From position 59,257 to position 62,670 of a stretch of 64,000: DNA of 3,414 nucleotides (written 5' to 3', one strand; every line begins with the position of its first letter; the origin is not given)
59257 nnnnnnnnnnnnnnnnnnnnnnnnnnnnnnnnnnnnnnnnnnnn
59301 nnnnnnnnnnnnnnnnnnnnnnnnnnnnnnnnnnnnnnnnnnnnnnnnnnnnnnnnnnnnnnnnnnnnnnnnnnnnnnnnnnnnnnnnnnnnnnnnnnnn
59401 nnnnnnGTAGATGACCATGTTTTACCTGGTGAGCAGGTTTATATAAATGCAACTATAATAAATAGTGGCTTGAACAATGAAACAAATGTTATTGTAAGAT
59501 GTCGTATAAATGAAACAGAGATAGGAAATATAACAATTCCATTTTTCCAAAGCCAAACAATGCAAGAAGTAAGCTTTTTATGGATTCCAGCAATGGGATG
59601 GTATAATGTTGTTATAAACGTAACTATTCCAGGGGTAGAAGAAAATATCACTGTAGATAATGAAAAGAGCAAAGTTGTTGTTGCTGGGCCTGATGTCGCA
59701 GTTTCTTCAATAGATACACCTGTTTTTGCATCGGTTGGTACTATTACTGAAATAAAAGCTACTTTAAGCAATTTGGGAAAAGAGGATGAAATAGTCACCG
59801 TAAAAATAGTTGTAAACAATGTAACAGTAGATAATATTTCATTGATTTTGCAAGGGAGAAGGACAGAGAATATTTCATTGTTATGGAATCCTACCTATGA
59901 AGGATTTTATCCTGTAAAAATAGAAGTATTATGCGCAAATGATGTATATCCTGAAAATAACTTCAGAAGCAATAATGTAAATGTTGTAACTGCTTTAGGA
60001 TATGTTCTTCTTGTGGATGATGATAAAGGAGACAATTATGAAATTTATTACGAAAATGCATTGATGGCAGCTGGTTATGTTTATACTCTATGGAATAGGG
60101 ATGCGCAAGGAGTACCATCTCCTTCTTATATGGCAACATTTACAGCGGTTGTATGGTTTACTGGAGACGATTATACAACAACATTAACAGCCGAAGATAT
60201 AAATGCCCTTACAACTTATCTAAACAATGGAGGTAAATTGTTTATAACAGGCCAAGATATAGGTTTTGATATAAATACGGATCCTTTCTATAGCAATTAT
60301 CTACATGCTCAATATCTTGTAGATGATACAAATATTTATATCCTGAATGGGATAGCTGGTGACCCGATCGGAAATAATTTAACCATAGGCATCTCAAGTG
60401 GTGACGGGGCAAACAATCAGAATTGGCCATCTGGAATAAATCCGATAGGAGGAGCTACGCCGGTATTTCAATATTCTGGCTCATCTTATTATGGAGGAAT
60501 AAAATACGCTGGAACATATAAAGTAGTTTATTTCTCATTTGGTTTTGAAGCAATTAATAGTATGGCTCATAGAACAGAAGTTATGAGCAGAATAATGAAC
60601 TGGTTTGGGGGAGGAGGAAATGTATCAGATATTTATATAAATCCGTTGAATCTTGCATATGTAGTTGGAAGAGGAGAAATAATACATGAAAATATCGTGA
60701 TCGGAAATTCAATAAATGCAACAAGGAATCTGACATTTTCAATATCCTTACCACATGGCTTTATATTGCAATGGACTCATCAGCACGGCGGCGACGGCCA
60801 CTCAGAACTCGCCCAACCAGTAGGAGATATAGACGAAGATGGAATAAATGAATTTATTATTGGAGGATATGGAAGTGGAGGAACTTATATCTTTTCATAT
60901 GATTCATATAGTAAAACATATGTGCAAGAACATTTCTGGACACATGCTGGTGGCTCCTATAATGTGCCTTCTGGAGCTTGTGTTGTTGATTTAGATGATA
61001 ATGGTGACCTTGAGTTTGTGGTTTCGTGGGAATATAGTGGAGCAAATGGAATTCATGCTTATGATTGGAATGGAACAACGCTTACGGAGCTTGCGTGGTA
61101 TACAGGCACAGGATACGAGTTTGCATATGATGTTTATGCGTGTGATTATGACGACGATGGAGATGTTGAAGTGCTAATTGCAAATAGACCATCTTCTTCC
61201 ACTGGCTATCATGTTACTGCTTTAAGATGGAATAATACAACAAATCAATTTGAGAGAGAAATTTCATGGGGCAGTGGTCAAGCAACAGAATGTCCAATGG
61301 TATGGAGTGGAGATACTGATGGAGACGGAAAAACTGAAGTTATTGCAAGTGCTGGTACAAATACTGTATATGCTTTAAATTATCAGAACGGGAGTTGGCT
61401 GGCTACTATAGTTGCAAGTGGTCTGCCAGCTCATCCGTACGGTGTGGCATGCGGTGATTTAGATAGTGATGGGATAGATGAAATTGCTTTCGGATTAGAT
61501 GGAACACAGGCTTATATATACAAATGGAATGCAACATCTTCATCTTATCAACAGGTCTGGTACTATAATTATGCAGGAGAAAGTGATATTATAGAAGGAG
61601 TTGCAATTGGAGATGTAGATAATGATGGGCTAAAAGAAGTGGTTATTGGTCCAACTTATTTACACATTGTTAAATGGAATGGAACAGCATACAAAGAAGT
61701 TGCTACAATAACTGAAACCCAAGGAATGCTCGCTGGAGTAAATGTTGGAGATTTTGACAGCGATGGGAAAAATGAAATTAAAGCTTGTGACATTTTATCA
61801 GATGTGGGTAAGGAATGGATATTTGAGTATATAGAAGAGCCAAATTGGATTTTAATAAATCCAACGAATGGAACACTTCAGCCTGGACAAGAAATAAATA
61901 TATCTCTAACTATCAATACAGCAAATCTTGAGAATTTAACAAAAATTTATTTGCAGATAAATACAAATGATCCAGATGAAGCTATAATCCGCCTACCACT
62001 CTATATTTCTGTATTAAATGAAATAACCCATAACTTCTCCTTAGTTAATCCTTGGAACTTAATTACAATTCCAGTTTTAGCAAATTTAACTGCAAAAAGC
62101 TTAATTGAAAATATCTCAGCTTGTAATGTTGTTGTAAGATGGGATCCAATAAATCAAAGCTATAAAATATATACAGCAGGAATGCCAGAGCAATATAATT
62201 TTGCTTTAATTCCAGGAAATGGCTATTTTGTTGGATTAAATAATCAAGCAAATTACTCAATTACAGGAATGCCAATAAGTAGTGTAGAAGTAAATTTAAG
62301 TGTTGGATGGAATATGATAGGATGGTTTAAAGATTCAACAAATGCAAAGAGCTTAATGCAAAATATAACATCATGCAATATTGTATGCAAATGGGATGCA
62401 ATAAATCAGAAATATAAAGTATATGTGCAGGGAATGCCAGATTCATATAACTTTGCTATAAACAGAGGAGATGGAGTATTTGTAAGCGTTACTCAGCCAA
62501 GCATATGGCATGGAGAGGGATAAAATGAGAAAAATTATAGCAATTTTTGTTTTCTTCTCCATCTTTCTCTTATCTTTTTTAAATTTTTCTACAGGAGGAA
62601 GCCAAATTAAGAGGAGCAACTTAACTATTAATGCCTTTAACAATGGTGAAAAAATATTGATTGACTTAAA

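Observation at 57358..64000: Tandem pair of secreted gingipain-like (C25) proteins, one a 1721-aa multidomain giant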

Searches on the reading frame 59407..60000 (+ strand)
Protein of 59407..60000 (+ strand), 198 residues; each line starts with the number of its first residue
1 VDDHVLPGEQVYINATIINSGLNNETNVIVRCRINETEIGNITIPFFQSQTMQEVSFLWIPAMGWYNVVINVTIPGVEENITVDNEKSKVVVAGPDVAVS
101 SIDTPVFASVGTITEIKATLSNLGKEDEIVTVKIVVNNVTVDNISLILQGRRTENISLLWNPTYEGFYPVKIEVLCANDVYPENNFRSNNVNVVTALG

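Call 92: search_protein_families(library=pfam, proteins=[window:59407-60000:+], max_evalue=0.01)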
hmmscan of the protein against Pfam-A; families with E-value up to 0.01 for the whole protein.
window:59407-60000:+ (198 aa): 2 families
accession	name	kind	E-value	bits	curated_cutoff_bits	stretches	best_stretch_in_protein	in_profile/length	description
PF07705.17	CARDB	-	7.2e-14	52.3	22.7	2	5-74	15-83/101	CARDB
PF15780.11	ASH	-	0.0037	17.8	27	0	109-166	20-80/98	Abnormal spindle-like microcephaly-assoc'd, ASPM-SPD-2-Hydin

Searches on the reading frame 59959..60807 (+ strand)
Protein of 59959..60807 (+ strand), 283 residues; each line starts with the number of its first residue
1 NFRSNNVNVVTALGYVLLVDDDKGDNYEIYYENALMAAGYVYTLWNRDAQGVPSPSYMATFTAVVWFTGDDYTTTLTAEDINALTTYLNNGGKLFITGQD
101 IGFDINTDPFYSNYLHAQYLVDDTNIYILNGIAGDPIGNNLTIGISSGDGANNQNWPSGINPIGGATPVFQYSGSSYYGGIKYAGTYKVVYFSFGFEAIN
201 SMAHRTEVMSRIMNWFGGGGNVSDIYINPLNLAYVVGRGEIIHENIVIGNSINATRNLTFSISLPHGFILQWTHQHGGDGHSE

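Call 20: search_protein_families(library=pfam, proteins=[window:59959-60807:+], max_evalue=10)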
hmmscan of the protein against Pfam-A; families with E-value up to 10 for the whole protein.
window:59959-60807:+ (283 aa): 2 families
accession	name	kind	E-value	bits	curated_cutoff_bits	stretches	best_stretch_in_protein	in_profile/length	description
PF13709.12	DUF4159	-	0.029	14.3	25.9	1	61-98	51-87/202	Domain of unknown function (DUF4159)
PF09822.16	ABC_transp_aux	-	0.07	12.8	34.7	1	73-149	55-133/288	ABC-type uncharacterized transport system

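Call 86: search_solved_structures(query=window:59959-60807:+, max_evalue=10)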
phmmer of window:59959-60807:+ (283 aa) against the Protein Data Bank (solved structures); distinct sequences matched with E-value up to 10: 9.
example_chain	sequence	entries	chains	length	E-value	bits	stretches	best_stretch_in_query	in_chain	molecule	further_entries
6mof_A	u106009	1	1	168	0.06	15.9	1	206-255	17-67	G2 DARPin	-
9f23_B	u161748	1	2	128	0.087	15.4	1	211-259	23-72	DARPin DP2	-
6moi_A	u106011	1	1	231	0.12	14.9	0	211-255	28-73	Dimeric DARPing CCR5 (C_angle_R5)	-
9f22_B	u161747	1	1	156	0.13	14.8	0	211-255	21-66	DARPin DP1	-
6moj_A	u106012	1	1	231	0.23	14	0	211-256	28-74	Dimeric DARPin ACR5 (A_angle_R5)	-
6moe_A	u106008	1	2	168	0.24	14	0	211-255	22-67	E2 DARPin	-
6mog_A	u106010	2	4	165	0.37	13.3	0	211-255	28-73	DARPin C_R3 | Dimeric DARPin E2C (C_R3)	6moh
7dnf_A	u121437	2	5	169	0.71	12.4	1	211-256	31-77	DARPin 63_B7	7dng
4mb7_A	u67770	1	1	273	1.5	11.3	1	212-274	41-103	Endonuclease 8-like L720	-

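Call 88: search_protein_families(library=ncbifam, proteins=[window:59959-60807:+], max_evalue=1)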
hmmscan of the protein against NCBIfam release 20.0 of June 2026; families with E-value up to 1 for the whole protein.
window:59959-60807:+ (283 aa): 0 families

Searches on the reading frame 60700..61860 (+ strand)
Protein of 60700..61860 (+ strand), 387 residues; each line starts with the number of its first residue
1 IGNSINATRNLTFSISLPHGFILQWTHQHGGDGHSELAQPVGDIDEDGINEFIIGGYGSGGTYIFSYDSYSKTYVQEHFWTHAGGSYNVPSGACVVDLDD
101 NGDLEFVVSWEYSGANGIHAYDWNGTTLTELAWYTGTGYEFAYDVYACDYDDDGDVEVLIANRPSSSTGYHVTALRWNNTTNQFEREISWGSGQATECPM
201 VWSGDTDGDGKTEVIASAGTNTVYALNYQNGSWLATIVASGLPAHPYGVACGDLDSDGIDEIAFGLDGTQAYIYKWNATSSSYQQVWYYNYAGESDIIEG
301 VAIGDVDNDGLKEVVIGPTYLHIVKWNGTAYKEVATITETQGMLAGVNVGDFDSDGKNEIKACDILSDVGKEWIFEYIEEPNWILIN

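Call 92: search_protein_families(library=pfam, proteins=[window:60700-61860:+], max_evalue=0.01)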
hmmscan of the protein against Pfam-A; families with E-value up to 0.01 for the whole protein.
window:60700-61860:+ (387 aa): 4 families
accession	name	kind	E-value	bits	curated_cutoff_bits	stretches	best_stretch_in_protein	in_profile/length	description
PF13517.12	FG-GAP_3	-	5.4e-27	94.6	26.9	5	205-263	1-60/61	FG-GAP-like repeat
PF01839.29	FG-GAP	-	7.5e-11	42.1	22.1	0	204-224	8-35/37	FG-GAP repeat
PF15907.11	Itfg2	-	0.00032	20.5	27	0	242-283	71-112/330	Integrin-alpha FG-GAP repeat-containing protein 2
PF14783.12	BBS2_Mid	-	0.0008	19.9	27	0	302-352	3-53/108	Ciliary BBSome complex subunit 2, middle region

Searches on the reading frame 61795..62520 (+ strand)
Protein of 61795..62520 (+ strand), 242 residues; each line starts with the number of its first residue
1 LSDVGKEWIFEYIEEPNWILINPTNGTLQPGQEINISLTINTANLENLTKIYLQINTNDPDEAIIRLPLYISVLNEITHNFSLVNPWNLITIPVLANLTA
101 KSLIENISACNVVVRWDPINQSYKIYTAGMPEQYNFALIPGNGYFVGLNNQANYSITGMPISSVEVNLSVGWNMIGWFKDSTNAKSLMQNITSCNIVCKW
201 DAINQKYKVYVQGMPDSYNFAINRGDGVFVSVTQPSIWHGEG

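Call 20: search_protein_families(library=pfam, proteins=[window:61795-62520:+], max_evalue=10)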
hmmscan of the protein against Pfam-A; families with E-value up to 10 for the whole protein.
window:61795-62520:+ (242 aa): 8 families
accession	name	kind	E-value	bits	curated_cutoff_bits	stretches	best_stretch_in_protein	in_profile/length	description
PF20545.3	DUF6759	-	0.0006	20.3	27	2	100-129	25-53/94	Domain of unknown function (DUF6759)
PF19190.6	BACON_2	-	0.0049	17.2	25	1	17-47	42-72/94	Viral BACON domain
PF21310.3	OCRL-like_ASH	-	0.009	16.6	27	1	17-43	47-73/109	Inositol polyphosphate 5-phosphatase OCRL-like, ASH domain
PF00635.32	Motile_Sperm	-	0.017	15.4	25.9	1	15-46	42-73/109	MSP (Major sperm protein) domain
PF22544.2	HYDIN_VesB_CFA65-like_Ig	-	0.044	14.4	25.5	1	21-66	51-96/100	HYDIN/CFA65/VesB-like, Ig-like domain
PF02014.22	Reeler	-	0.079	13.9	21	0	135-205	27-92/131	Reeler domain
PF16893.11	fn3_2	-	0.24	12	27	0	188-204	10-26/89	Fibronectin type III domain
PF13517.12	FG-GAP_3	-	0.36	11.9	26.9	0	213-237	14-37/61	FG-GAP-like repeat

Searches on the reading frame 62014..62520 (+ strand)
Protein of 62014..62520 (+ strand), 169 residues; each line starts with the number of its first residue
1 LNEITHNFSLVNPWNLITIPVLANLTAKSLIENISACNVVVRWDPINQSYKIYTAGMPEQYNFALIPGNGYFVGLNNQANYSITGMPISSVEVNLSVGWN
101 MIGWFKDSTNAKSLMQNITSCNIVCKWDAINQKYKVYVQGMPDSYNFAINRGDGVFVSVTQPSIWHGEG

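Call 53: search_protein_representatives(protein=window:62014-62520:+)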
Query: 169 residues. Proteins with E-value up to 0.001 (for the whole library): 1629; up to 1e-10: 491; up to 1e-30: 108. The best 150 are listed.
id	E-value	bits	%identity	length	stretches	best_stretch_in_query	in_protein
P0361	6.8e-83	293.1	74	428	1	3-169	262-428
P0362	3.1e-63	229.0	57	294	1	3-169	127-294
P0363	2.0e-57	210.2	54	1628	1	3-169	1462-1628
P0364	2.3e-55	203.4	54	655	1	3-169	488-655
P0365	9.8e-54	198.1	40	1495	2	10-168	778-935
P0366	1.1e-50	188.1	56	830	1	7-169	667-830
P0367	4.3e-49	183.0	52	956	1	5-167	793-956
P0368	1.1e-42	162.2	34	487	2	6-166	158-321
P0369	1.3e-40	155.4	47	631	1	5-167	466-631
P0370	1.3e-40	155.4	48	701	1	13-169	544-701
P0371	1.5e-40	155.2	49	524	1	10-169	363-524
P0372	1.2e-39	152.3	41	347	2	8-169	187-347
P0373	1.2e-39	152.2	45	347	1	4-169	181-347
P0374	1.7e-39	151.8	33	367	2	5-165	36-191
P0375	2.0e-39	151.5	48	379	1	9-169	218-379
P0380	1.5e-38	148.7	48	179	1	6-167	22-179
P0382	4.0e-38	147.3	41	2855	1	6-169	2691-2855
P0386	1.3e-37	145.7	45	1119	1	7-169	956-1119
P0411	3.8e-35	137.6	44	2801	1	7-169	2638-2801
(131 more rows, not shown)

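Call 59: list_cluster_members(proteins=[P0361, P0362, P0363, P0364, P0366, P0367, P0382, P0386, P0411, P0380])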
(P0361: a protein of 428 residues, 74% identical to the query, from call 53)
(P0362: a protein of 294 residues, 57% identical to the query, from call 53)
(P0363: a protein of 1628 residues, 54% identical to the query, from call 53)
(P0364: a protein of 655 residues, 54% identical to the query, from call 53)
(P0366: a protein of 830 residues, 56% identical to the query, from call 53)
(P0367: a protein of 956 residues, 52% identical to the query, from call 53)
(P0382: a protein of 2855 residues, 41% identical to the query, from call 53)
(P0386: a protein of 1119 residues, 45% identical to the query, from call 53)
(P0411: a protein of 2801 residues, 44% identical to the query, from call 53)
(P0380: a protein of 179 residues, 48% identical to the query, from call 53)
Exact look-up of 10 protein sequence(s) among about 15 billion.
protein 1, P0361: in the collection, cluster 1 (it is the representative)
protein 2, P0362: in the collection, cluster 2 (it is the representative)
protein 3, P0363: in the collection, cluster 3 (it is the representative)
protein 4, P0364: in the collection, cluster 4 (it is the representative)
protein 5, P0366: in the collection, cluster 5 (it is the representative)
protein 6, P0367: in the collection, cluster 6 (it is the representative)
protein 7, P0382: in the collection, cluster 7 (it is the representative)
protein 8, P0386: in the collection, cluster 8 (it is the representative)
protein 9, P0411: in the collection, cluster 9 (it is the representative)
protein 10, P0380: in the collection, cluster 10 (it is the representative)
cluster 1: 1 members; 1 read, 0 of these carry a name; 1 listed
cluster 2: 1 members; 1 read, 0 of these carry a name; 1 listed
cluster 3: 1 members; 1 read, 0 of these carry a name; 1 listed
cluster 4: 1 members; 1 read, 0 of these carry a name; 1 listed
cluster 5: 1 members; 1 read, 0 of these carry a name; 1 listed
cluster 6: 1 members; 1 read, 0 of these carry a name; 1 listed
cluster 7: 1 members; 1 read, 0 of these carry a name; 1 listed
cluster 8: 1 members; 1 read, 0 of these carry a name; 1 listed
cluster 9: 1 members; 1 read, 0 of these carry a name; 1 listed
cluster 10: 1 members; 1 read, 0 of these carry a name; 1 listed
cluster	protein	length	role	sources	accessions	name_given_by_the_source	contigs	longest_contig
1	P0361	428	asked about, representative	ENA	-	-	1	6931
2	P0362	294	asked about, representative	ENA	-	-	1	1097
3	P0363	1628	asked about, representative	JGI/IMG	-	-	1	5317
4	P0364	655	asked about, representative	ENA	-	-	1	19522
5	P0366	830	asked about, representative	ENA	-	-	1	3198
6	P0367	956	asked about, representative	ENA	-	-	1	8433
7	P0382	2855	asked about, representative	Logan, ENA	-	-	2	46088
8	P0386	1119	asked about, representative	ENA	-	-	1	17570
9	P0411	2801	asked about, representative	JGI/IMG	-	-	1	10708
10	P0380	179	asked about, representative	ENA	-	-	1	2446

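Call 64: search_protein_families(library=pfam, alignment_id=A3, max_evalue=0.0001)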
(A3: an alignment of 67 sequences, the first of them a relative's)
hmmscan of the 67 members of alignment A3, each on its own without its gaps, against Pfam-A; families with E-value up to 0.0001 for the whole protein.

A. member 1, P0361 (428 aa): 0 families

B. families by the number of members that match (of 67 scanned): 42 families (the first 25 are shown)
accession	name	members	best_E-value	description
PF18911.6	PKD_4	13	5.6e-53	PKD domain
PF00801.26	PKD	12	7.3e-41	PKD domain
PF01364.23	Peptidase_C25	10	5.3e-77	Peptidase family C25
PF05048.19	NosD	10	2.4e-61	Periplasmic copper-binding protein (NosD)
PF08126.16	Propeptide_C25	10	1.7e-35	Propeptide_C25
PF13229.12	Beta_helix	9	1.7e-45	Right handed beta helix region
PF13517.12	FG-GAP_3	6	2.2e-34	FG-GAP-like repeat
PF22352.2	K319L-like_PKD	6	6.8e-12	K319L-like, PKD domain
PF01839.29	FG-GAP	5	3.6e-39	FG-GAP repeat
PF19190.6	BACON_2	5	3.4e-22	Viral BACON domain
PF03785.20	Peptidase_C25_C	5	1.6e-11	Peptidase family C25, C terminal ig-like domain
PF22544.2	HYDIN_VesB_CFA65-like_Ig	4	1e-19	HYDIN/CFA65/VesB-like, Ig-like domain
PF20773.4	InhA-like_MAM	4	1.1e-14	Immune inhibitor A-like, MAM domain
PF17957.7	Big_7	3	1.6e-22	Bacterial Ig domain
PF07705.17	CARDB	3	3.3e-15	CARDB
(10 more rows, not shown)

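Call 65: predict_structure(alignment_id=A2)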
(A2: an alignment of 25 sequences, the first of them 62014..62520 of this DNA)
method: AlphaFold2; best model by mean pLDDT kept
length: 169 residues; sequences in the alignment: 25
mean_pLDDT: 97.0   pTM: 0.90
mean pLDDT of the five models: 97.0, 96.7, 95.9, 95.8, 94.2
residues with pLDDT >= 90: 167; 70-90: 1; 50-70: 1; < 50: 0
segments of 3 or more residues with pLDDT < 50: none
pLDDT, mean of each block of 10 residues (from residue 1): 93 98 97 97 97 97 98 98 96 98 97 98 98 97 97 98 95
secondary structure, 60 per line:
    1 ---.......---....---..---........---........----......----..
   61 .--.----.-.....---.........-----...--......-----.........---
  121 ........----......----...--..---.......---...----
elements in order: E4-10 E14-17 H27-33 E37-44 E49-54 E71-75 E79-87 E93-95 E98-103 H111-117 E121-128 E133-138 E153-159 E163-165

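Call 67: fold_search(model_id=the predicted structure, library=pdb)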
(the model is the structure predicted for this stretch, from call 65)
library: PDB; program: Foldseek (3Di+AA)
matches with E <= 10: 527; with E <= 0.001: 0
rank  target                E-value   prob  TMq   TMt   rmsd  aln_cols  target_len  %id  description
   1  7zzz_A                2.5e-02  0.25  0.20  0.15  17.9       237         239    6  Bacteriophage phiCjT23 capsid (released 2022-12-14)
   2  9nrx_J                4.0e-02  0.15  0.18  0.10  31.1       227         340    7  Venezuelan Equine Encephalitis Virus in complex with the single domain antibody V2B3 (released 2025-12-03)
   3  6alv                  6.4e-02  0.09  0.16  0.11  18.7       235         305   11  Crystal structure of H107A-peptidylglycine alpha-hydroxylating monooxygenase (PHM) mutant (no CuH bound) (released 2018-07-18)
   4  8oe4_D                6.4e-02  0.09  0.15  0.06  19.5       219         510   13  Cryo-EM structure of a pre-dimerized human IL-23 complete extracellular signaling complex. (released 2024-02-07)
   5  2w0c_L                8.8e-02  0.30  0.26  0.15  18.7       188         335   10  X-ray structure of the entire lipid-containing bacteriophage PM2 (released 2008-09-23)
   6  4aw7_A                8.8e-02  0.09  0.17  0.07  17.2       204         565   12  BpGH86A: A beta-porphyranase of glycoside hydrolase family 86 from the human gut bacterium Bacteroides plebeius (released 2012-07-25)
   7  3rns                  9.8e-02  0.08  0.15  0.13  16.1       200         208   11  Cupin 2 conserved barrel domain protein from Leptotrichia buccalis (released 2011-05-11)
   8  5eh1                  1.3e-01  0.05  0.14  0.12  19.8       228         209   12  Crystal structure of the extracellular part of receptor 2 of human interferon gamma (released 2016-08-17)
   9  6z2l_A                1.5e-01  0.06  0.14  0.13  17.2       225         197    6  Structure of Plasmodium falciparum P113 bound to antibody P3.2 (released 2020-07-22)
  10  3mic                  1.7e-01  0.07  0.17  0.12  19.1       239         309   12  Oxidized (Cu2+) peptidylglycine alpha-hydroxylating monooxygenase (PHM) with bound azide obtained by co-crystallization (released 2010-11-24)
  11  8k11_A                1.9e-01  0.08  0.18  0.14  14.8       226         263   12  SID1 transmembrane family member 2 (released 2024-07-10)
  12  7u1j_A                2.0e-01  0.15  0.23  0.13  18.0       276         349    6  Crystal structure of Pisum sativum convicilin (released 2022-03-30)
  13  8c7m_A                2.0e-01  0.06  0.15  0.10  18.7       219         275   12  Interleukin 12 receptor subunit beta-1 Fn domains in complex with antagonistic FAb fragment. (released 2024-01-31)
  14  7y6e_B                2.1e-01  0.07  0.16  0.15  17.0       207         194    9  Crystal structure of sDscam FNIII23 domains, isoform Beta2v6 (released 2023-05-24)
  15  7y6e_A                2.3e-01  0.08  0.17  0.16  16.8       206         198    8  Crystal structure of sDscam FNIII23 domains, isoform Beta2v6 (released 2023-05-24)
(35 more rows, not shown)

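Call 87: search_solved_structures(query=A2, max_evalue=10)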
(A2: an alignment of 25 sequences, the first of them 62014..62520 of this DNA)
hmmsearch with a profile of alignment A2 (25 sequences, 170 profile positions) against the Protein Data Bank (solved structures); distinct sequences matched with E-value up to 10: 3.
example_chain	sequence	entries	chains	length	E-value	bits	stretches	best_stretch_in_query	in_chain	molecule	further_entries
9o9c_B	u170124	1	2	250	0.32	14.2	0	99-137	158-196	IL-18 Surrogate Cytokine Agonist DR3085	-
9vwp_C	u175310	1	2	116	0.77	12.9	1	96-131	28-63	Nb3.43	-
3k4u_A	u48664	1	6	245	0.87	12.8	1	23-89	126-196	BINDING COMPONENT OF ABC TRANSPORTER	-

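Call 88: search_protein_families(library=ncbifam, proteins=[window:62014-62520:+], max_evalue=1)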
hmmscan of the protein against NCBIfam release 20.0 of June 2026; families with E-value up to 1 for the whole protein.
window:62014-62520:+ (169 aa): 4 families
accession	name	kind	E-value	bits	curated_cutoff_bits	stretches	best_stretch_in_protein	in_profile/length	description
TIGR00413.1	rlpA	subfamily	0.055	13.4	82.15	1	102-151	148-197/208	septal ring lytic transglycosylase RlpA family protein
NF041347.1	XopG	subfamily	0.078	12.9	150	0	24-60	89-125/201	XopG/HopH/AvrPtoH family type III secretion system effector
NF000055.3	trim_DfrA12_A21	exception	0.092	12.6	330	0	131-159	94-122/165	DfrA12/DfrA21 family trimethoprim-resistant dihydrofolate reductase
NF006926.0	PRK09411.1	equivalog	0.097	11.8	416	1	54-121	36-104/297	carbamate kinase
